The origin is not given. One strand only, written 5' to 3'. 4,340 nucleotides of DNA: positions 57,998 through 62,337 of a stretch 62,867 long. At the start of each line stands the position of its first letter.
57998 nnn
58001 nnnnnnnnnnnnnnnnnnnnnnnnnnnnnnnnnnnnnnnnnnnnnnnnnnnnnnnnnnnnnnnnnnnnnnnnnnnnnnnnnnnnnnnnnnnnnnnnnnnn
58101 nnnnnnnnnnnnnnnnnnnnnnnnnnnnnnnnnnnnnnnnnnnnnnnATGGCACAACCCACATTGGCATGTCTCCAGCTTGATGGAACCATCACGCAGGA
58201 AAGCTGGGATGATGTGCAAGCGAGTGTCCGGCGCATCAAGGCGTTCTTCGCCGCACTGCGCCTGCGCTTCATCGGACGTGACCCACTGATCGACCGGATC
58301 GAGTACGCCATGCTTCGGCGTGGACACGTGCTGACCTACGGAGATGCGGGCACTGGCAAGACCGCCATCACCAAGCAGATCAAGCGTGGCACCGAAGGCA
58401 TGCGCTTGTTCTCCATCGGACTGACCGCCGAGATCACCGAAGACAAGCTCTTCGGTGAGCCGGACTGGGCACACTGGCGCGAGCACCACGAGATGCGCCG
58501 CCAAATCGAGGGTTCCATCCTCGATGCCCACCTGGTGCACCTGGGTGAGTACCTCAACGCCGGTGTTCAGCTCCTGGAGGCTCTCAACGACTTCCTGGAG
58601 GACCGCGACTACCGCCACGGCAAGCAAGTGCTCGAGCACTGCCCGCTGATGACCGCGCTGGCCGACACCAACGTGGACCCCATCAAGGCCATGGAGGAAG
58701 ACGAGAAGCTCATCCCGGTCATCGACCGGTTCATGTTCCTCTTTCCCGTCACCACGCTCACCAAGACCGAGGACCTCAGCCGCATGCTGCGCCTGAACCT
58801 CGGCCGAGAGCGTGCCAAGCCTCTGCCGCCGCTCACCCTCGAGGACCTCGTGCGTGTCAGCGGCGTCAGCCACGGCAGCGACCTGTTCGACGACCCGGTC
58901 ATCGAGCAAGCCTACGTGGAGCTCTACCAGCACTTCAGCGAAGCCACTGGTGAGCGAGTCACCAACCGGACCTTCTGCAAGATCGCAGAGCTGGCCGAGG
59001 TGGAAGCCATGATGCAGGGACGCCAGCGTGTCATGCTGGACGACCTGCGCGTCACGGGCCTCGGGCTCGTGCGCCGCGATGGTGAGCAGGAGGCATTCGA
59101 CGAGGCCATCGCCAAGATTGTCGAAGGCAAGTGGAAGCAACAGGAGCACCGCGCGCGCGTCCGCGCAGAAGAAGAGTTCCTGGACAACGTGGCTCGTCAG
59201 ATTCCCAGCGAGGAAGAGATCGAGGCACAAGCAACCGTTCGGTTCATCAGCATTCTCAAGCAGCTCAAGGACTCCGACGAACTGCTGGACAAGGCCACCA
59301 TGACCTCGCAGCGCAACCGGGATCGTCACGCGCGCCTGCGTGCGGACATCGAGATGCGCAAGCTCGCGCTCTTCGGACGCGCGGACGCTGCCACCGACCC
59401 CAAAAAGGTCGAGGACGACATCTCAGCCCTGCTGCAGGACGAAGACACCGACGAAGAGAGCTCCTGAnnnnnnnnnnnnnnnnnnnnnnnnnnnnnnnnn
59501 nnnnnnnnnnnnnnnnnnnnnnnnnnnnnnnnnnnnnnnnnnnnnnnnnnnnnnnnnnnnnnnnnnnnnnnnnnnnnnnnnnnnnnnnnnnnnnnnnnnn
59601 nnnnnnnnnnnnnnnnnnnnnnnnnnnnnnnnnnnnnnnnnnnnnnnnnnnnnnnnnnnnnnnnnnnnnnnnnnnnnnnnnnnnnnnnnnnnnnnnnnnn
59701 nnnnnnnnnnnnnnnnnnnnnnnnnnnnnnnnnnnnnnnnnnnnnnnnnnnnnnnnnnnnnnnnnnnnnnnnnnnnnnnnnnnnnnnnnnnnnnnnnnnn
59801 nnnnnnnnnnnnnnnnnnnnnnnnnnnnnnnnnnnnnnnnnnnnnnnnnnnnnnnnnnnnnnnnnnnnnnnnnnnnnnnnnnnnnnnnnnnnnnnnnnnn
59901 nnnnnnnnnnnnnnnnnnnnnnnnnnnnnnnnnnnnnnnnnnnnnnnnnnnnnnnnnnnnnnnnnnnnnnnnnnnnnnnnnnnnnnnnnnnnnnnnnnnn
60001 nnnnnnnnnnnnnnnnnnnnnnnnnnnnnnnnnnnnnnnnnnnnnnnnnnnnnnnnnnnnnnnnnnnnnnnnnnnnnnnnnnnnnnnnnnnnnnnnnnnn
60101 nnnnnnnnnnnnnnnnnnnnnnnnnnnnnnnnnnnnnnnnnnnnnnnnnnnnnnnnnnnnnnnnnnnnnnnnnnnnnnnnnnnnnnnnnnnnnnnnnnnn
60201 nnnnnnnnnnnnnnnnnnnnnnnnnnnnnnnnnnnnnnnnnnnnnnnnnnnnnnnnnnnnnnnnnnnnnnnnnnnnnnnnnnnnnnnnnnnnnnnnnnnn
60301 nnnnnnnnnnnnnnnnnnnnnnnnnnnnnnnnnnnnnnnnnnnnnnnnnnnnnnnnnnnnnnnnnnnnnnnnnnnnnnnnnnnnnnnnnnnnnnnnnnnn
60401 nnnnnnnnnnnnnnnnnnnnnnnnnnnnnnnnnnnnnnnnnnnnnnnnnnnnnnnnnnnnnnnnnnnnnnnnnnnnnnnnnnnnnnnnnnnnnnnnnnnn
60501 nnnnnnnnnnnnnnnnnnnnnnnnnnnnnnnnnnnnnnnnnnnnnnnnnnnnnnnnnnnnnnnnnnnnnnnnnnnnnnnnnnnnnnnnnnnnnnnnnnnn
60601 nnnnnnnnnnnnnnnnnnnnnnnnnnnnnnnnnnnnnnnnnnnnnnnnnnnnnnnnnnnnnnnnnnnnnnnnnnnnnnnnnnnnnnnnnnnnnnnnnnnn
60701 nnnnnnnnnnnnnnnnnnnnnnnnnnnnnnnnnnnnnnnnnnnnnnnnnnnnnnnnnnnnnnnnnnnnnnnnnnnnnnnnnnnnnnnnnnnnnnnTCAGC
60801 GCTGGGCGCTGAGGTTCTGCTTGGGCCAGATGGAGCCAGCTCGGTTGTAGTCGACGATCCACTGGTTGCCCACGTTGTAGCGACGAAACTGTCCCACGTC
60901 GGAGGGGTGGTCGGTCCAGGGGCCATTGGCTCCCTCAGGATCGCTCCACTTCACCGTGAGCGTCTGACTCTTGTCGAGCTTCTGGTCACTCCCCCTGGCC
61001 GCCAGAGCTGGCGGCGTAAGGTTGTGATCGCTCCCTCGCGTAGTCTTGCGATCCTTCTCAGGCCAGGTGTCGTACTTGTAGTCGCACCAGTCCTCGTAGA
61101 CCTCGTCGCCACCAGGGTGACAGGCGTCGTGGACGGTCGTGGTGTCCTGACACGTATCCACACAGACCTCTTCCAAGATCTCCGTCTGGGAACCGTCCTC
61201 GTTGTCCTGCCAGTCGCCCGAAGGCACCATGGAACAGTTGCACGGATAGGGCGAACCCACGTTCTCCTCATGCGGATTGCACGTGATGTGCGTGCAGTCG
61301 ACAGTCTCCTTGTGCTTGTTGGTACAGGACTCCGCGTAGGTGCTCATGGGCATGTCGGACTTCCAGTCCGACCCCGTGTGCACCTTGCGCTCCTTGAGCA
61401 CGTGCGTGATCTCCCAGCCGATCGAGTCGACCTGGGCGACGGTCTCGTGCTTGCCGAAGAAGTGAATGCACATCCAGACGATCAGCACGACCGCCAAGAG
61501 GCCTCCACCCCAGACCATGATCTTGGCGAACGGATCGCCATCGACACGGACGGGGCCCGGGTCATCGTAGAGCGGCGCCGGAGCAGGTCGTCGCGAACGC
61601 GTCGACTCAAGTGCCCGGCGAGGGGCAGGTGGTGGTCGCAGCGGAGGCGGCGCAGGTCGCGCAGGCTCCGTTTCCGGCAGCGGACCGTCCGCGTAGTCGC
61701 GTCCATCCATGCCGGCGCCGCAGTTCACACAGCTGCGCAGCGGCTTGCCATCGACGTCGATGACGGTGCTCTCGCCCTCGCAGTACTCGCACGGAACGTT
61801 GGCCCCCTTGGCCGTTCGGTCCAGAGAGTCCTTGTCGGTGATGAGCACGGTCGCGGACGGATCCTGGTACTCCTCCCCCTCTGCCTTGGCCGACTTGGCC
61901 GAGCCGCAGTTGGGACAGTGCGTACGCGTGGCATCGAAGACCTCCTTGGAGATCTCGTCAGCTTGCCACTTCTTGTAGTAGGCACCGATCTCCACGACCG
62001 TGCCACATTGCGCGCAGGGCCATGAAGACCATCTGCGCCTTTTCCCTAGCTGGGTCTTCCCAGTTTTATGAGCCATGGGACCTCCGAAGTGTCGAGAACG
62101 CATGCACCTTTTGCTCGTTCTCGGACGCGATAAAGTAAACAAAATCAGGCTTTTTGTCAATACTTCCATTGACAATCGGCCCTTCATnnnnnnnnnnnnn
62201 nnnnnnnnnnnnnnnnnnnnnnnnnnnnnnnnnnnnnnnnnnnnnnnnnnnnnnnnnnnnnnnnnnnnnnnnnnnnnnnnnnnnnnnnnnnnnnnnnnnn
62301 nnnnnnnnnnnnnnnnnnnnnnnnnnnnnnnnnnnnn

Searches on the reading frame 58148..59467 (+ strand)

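Call 43: search_protein_families(library=pfam, proteins=[window:58148-59467:+], max_evalue=0.001)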
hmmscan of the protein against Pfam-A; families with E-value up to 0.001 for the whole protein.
window:58148-59467:+ (439 aa): 4 families
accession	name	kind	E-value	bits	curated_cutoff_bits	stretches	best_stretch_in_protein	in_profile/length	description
PF20030.5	bpMoxR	-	2.2e-20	73.1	27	1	29-217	2-181/205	MoxR domain in the MoxR-vWA-beta-propeller ternary systems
PF07728.20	AAA_5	-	1e-07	32.5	22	1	60-176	1-123/139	AAA domain (dynein-related subfamily)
PF13191.12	AAA_16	-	0.00015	22.8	32.6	1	40-80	1-46/167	AAA ATPase domain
PF25201.1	nSTAND6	-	0.00029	21.3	27.7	0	43-103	3-65/148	Novel STAND NTPase 6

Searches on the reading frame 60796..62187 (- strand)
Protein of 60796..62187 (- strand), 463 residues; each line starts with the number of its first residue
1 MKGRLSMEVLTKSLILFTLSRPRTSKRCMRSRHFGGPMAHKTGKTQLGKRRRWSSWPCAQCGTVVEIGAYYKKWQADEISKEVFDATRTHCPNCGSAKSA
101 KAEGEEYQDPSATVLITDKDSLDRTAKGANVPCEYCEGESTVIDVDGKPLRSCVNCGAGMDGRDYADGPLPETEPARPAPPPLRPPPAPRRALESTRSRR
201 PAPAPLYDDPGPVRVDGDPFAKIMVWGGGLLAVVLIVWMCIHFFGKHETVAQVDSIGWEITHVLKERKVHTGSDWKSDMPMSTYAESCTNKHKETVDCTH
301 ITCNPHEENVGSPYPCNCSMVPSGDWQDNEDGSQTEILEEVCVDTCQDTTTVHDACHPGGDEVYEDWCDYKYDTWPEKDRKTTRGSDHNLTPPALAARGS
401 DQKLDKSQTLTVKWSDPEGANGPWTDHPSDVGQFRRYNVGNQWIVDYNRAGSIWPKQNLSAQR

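Call 43: search_protein_families(library=pfam, proteins=[window:60796-62187:-], max_evalue=0.001)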
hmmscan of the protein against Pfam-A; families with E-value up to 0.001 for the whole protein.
window:60796-62187:- (463 aa): 1 family
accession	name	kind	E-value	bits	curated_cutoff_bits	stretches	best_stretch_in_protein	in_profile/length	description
PF05876.18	GpA_ATPase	-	0.00074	19.7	25.6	0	43-101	183-236/247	Phage terminase large subunit gpA, ATPase domain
